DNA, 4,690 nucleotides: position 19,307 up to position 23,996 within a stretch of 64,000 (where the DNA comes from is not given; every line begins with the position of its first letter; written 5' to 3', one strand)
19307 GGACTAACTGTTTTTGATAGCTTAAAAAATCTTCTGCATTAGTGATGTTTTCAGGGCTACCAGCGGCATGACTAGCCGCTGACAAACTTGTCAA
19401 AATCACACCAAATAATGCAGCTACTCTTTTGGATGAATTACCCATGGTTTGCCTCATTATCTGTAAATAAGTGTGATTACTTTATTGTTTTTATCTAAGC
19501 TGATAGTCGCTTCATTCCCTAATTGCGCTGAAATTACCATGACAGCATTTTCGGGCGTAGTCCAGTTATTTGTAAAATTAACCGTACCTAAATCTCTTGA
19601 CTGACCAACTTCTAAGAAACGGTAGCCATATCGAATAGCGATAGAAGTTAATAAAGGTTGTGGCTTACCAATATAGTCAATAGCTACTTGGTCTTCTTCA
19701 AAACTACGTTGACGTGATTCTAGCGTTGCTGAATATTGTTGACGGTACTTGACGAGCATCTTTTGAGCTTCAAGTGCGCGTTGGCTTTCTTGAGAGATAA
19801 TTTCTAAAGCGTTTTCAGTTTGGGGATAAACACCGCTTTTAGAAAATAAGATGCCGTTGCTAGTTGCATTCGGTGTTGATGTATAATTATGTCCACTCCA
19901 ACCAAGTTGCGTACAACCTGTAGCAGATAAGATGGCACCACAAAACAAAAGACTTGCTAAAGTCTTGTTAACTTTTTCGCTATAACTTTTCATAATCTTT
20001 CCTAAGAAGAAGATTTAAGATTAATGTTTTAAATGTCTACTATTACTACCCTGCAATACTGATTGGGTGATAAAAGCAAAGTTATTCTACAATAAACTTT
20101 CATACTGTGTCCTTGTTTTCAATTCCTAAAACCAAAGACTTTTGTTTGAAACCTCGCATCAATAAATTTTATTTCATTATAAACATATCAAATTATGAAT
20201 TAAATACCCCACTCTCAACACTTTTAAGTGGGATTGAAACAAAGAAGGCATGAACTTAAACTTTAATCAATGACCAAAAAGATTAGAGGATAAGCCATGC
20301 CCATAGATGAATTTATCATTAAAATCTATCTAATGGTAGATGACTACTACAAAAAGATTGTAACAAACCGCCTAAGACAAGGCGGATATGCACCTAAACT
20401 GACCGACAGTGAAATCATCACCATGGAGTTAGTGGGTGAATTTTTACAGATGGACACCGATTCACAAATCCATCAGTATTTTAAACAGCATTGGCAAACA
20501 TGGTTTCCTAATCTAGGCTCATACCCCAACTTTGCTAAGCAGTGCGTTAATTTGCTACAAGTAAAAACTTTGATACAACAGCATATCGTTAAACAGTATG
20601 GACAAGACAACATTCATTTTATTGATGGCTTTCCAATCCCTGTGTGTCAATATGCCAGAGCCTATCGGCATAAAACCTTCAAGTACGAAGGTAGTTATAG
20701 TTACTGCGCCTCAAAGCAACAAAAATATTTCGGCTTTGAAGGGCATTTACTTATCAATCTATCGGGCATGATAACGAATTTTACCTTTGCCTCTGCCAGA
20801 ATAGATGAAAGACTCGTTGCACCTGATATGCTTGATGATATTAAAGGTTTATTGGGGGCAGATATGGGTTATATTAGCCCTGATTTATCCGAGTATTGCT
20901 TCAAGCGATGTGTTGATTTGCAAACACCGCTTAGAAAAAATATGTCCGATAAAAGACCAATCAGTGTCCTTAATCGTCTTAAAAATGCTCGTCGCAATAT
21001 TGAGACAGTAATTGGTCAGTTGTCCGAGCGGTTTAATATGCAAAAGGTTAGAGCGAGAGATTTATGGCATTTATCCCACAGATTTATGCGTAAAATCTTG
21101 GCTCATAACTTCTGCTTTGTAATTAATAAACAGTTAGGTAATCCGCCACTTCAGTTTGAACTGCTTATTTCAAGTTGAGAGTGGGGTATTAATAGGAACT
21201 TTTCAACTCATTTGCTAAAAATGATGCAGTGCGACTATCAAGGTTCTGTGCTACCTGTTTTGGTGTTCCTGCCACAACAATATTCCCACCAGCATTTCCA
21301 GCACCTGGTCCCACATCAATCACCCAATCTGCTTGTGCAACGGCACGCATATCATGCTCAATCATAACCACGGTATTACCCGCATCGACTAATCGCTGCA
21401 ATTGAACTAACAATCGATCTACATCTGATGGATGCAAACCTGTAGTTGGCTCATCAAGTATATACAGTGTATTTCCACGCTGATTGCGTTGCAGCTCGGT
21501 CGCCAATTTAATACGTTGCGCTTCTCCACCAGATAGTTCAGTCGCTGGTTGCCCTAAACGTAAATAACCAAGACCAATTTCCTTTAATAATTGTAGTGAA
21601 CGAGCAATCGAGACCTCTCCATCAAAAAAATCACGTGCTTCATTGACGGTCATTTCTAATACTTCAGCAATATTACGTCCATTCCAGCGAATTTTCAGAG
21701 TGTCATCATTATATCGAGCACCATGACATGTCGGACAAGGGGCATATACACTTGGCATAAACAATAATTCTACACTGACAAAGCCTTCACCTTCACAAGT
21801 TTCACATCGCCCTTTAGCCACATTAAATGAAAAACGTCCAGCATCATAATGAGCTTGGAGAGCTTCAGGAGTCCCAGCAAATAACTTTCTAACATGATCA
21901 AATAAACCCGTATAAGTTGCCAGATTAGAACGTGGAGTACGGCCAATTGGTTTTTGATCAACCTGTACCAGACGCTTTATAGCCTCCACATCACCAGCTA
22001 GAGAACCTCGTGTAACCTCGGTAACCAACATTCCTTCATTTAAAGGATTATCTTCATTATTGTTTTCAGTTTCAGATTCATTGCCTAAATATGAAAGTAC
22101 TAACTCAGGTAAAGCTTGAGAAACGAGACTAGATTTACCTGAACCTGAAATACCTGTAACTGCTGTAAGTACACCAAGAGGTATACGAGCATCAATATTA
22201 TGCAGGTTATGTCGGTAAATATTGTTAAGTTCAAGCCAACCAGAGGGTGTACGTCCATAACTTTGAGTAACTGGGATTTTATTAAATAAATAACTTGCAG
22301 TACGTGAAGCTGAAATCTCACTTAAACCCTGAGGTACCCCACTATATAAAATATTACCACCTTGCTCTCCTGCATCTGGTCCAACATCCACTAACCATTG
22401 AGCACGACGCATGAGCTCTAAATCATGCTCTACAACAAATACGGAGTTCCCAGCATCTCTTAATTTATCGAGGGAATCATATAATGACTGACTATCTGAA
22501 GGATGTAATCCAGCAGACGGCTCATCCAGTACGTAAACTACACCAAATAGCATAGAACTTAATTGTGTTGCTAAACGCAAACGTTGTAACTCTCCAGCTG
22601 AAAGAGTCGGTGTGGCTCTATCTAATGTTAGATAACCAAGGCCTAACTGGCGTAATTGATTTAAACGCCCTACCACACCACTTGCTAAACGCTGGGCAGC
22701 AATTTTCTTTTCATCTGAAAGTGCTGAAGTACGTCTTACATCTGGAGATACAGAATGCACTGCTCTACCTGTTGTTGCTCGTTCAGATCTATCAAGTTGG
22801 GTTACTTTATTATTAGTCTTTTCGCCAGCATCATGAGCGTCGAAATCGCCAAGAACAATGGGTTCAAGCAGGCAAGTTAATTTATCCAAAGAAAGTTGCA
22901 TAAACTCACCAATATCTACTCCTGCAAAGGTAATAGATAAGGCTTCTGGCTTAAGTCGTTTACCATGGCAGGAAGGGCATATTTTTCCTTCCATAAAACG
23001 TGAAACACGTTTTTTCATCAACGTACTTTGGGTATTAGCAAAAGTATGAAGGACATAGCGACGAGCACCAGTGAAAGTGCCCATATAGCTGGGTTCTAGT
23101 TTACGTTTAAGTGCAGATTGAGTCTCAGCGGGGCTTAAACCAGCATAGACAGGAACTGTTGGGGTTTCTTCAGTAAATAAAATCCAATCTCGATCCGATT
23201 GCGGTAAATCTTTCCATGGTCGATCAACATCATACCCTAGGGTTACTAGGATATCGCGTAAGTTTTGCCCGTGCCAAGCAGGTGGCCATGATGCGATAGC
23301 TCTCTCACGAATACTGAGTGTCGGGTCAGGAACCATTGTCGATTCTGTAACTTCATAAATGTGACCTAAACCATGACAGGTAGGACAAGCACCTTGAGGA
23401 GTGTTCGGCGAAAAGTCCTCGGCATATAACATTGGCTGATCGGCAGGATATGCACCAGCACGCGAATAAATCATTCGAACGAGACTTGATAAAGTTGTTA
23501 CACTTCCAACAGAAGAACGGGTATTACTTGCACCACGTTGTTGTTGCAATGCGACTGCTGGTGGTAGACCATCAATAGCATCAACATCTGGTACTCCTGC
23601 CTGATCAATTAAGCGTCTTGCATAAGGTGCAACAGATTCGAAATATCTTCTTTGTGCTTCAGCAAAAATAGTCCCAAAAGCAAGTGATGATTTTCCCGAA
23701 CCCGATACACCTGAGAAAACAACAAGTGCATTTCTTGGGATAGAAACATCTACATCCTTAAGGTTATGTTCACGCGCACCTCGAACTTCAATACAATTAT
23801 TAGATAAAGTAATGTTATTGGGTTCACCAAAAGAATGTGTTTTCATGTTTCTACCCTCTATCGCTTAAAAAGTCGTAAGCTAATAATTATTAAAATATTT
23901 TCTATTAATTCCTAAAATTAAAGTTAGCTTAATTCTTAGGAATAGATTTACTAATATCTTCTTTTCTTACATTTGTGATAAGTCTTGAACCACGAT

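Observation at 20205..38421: An 18 kb accessory module bounded by two direct IS982-family copies, with matching 7 bp flanks ATTAAAT: candidate composite transposon carrying GSH/formaldehyde and respiratory genes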

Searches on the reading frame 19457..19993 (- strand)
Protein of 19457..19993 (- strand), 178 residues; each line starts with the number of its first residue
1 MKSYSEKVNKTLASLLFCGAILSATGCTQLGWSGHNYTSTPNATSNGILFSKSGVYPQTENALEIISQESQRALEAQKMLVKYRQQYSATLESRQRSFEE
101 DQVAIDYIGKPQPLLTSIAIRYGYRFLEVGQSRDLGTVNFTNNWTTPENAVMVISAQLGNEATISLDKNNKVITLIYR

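Call 8: search_protein_families(library=pfam, proteins=[window:19457-19993:-])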
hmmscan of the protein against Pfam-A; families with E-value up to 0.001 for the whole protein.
window:19457-19993:- (178 aa): 1 family
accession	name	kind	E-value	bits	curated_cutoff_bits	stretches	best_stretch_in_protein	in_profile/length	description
PF16816.10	DotD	-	1.2e-06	29.1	27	1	64-177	4-121/121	DotD protein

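Call 30: find_encoding_contigs(protein=window:19460-19993:-, flank=4000, max_places=10)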
Protein window:19460-19993:- (178 aa): 23 contigs read that carry it; 10 places shown.
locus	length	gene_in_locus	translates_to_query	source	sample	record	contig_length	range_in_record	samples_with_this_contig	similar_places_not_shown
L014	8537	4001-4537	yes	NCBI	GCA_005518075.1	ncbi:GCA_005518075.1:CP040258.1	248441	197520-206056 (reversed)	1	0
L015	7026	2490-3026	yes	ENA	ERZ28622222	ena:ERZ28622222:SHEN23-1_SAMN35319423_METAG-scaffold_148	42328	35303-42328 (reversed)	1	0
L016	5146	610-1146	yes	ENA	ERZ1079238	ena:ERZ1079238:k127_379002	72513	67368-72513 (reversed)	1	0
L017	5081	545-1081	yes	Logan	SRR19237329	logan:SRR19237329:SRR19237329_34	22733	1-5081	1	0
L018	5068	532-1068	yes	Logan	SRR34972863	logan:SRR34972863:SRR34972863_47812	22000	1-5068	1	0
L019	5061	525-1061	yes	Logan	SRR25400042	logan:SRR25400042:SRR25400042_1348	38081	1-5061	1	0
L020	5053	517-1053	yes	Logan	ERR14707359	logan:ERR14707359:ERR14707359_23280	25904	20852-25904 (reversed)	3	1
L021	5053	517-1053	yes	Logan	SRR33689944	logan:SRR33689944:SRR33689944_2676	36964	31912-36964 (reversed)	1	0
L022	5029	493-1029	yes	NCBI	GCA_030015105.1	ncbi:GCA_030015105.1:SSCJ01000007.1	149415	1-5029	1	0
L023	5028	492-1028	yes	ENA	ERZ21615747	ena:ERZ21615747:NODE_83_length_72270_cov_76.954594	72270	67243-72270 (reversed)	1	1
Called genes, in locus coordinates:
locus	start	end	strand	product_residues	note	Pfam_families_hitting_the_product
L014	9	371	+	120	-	-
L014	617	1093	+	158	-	PF12844:HTH_19 (faint), PF01381:HTH_3 (weak)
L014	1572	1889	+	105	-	-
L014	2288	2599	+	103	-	-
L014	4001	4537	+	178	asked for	PF16816:DotD (weak)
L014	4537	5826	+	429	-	PF16932:T4SS_TraI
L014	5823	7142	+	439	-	PF00437:T2SSE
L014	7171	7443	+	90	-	-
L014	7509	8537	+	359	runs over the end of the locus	PF17989:ALP_N (faint), PF21522:MreB-like_C, PF21523:ParM_N, PF22128:Alp7A_like_C (weak)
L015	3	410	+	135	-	?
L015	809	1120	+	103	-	-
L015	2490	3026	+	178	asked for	PF16816:DotD (weak)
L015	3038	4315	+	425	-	PF16932:T4SS_TraI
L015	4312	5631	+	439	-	PF00437:T2SSE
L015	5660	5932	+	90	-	-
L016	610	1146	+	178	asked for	PF16816:DotD (weak)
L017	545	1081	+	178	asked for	PF16816:DotD (weak)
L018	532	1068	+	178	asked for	PF16816:DotD (weak)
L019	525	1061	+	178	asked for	PF16816:DotD (weak)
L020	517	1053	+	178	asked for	PF16816:DotD (weak)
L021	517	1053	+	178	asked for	PF16816:DotD (weak)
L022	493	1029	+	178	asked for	PF16816:DotD (weak)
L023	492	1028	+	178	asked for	PF16816:DotD (weak)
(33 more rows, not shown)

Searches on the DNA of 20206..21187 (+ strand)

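Call 17: search_dna_similar(query=window:20206-21187:+, collection=plasmids, mode=near, max_rows=40)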
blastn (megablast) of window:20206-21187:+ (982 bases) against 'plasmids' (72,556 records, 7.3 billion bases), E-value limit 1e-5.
Records with a match: 6; places in all: 6; records where one place covers at least 80% of the query: 0.
Best place of each record, by identity: 90-95% 5; 80-90% 1.
By first word of the organism name: Moraxella 6.
By predicted mobility (MOB-suite, as given by PLSDB): non-mobilizable 3; mobilizable 3.
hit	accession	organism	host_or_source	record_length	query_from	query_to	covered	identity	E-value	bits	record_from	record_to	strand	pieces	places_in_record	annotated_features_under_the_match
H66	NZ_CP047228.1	Moraxella osloensis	whole organism,activated sludge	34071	542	980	45%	88.8%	2e-150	540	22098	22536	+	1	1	none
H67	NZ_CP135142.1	Moraxella sp. DOX410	sediment soil,sediment soil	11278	1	318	32%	94.4%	6e-135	488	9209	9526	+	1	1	none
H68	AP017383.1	Moraxella osloensis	-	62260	800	980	18%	91.2%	4e-62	246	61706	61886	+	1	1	none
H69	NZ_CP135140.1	Moraxella sp. DOX410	sediment soil,sediment soil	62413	800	980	18%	91.2%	4e-62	246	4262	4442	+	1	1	none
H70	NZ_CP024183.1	Moraxella osloensis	Homo sapiens,single cell,skin swab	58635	806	980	18%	92.0%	4e-62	246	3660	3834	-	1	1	none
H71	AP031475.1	Moraxella osloensis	-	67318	806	980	18%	92.0%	4e-62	246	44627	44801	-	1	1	none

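Call 48: search_dna_similar(query=L008:3892-4285:+, collection=plasmids, mode=distant, max_rows=15)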
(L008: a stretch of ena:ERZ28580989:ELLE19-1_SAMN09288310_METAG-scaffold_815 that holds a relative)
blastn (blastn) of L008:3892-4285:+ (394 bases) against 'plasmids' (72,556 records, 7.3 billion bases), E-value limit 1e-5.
No match.

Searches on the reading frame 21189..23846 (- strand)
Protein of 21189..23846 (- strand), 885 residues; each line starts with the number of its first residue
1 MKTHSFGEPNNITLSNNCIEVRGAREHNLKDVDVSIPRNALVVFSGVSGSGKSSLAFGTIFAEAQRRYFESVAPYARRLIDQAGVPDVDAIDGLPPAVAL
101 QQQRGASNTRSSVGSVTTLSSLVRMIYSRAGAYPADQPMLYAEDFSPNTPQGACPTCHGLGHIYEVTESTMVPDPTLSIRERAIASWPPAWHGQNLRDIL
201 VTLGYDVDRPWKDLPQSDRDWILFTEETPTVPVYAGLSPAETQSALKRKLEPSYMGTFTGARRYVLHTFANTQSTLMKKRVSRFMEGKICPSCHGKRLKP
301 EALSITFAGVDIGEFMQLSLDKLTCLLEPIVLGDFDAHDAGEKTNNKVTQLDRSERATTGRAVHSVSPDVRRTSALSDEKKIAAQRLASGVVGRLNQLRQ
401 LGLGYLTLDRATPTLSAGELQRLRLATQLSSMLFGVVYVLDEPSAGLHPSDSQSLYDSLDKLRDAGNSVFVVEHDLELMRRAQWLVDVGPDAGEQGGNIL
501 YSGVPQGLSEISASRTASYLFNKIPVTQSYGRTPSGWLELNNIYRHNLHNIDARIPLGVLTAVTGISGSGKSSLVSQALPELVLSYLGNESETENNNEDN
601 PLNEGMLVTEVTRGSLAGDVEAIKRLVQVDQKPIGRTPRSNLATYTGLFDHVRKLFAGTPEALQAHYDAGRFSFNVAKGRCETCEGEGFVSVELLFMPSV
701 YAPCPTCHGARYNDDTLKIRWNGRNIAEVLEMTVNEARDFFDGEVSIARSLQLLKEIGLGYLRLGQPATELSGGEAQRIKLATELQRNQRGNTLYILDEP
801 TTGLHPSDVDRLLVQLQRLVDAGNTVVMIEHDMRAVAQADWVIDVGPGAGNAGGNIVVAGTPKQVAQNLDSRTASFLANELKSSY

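Call 7: search_protein_families(library=ncbifam, proteins=[window:21189-23846:-])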
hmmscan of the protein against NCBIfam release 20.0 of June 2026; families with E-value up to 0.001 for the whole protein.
window:21189-23846:- (885 aa): 161 families (the best 25 are shown)
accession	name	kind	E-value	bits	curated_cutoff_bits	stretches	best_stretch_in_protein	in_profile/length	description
NF001503.0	PRK00349.1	equivalog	7.1e-271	901.4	1147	2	142-882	267-942/943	excinuclease ABC subunit UvrA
TIGR00630.1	uvra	equivalog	7.7e-263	874.9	729.8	2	140-866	263-924/924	excinuclease ABC subunit UvrA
NF001885.0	PRK00635.1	equivalog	3.8e-152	508.3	3054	3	379-882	441-920/1809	excinuclease ABC subunit A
TIGR02857.1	CydD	equivalog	4.7e-33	114.9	435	2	746-845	433-529/529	thiol reductant ABC exporter subunit CydD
NF040873.1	AztA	equivalog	2.6e-32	111.9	220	2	752-843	102-189/191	zinc ABC transporter ATP-binding protein AztA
TIGR04521.1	ECF_ATPase_2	equivalog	2.1e-30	105.8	330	2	751-868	125-235/279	energy-coupling factor transporter ATPase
TIGR03608.1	L_ocin_972_ABC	subfamily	2.6e-29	102.2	254.85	2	749-844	114-205/206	putative bacteriocin export ABC transporter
TIGR02673.1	FtsE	equivalog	2.3e-26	92.8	264.85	2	749-838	117-202/214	cell division ATP-binding protein FtsE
NF010068.0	PRK13548.1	equivalog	3.8e-26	91.7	261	2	751-866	119-231/261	heme ABC transporter ATP-binding protein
TIGR01166.1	cbiO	subfamily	2.5e-25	89.1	211.8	2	758-833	116-187/190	cobalt ABC transporter, ATP-binding protein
TIGR04520.1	ECF_ATPase_1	equivalog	6.9e-24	84.7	315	2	753-869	120-227/269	energy-coupling factor transporter ATPase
TIGR02315.1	ABC_phnC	equivalog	2.3e-22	79.6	266.1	2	746-843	122-217/243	phosphonate ABC transporter ATP-binding protein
NF053840.1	MnTportMntADein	equivalog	2.5e-22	79.6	400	2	756-866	120-220/240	manganese ABC transporter ATP-binding protein MntA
NF010155.0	PRK13634.1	equivalog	9.3e-22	77.6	413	2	749-871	124-239/290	energy-coupling factor ABC transporter ATP-binding protein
NF010170.0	PRK13651.1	equivalog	1.5e-20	73.4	432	2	750-837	145-229/308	cobalt transporter ATP-binding subunit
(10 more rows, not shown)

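Call 32: find_encoding_contigs(protein=window:21192-23846:-, flank=3000, max_places=10)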
Protein window:21192-23846:- (885 aa): 7 contigs read that carry it; 3 places shown.
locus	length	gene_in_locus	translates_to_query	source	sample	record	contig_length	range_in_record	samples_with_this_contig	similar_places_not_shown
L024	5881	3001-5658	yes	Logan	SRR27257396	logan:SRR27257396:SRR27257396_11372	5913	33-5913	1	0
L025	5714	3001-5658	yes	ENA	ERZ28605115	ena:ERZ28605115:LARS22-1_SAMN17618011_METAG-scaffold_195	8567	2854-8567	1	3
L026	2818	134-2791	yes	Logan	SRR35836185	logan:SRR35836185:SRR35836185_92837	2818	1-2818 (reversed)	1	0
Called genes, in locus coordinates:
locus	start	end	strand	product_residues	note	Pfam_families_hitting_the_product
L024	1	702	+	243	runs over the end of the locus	?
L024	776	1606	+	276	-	PF00756:Esterase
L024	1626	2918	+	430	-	PF00070:Pyr_redox (weak), PF01134:GIDA (faint), PF01266:DAO (faint), PF07992:Pyr_redox_2, PF13454:NAD_binding_9 (faint), PF13738:Pyr_redox_3 (faint), PF00070:Pyr_redox, PF22366:NDH2_C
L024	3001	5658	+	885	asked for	PF02463:SMC_N (faint), PF13191:AAA_16 (faint), PF13555:AAA_29 (faint), PF20703:nSTAND1 (faint), PF00005:ABC_tran (faint), PF13304:AAA_21 (faint), PF00684:DnaJ_CXXCXGXG (faint), PF17755:UvrA_DNA-bind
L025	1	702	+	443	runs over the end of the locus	PF11902:DUF3422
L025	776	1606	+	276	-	PF00756:Esterase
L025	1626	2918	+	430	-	PF00070:Pyr_redox (weak), PF01134:GIDA (faint), PF01266:DAO (faint), PF07992:Pyr_redox_2, PF13454:NAD_binding_9 (faint), PF13738:Pyr_redox_3 (faint), PF00070:Pyr_redox, PF22366:NDH2_C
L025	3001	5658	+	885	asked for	PF02463:SMC_N (faint), PF13191:AAA_16 (faint), PF13555:AAA_29 (faint), PF20703:nSTAND1 (faint), PF00005:ABC_tran (faint), PF13304:AAA_21 (faint), PF00684:DnaJ_CXXCXGXG (faint), PF17755:UvrA_DNA-bind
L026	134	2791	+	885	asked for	PF02463:SMC_N (faint), PF13191:AAA_16 (faint), PF13555:AAA_29 (faint), PF20703:nSTAND1 (faint), PF00005:ABC_tran (faint), PF13304:AAA_21 (faint), PF00684:DnaJ_CXXCXGXG (faint), PF17755:UvrA_DNA-bind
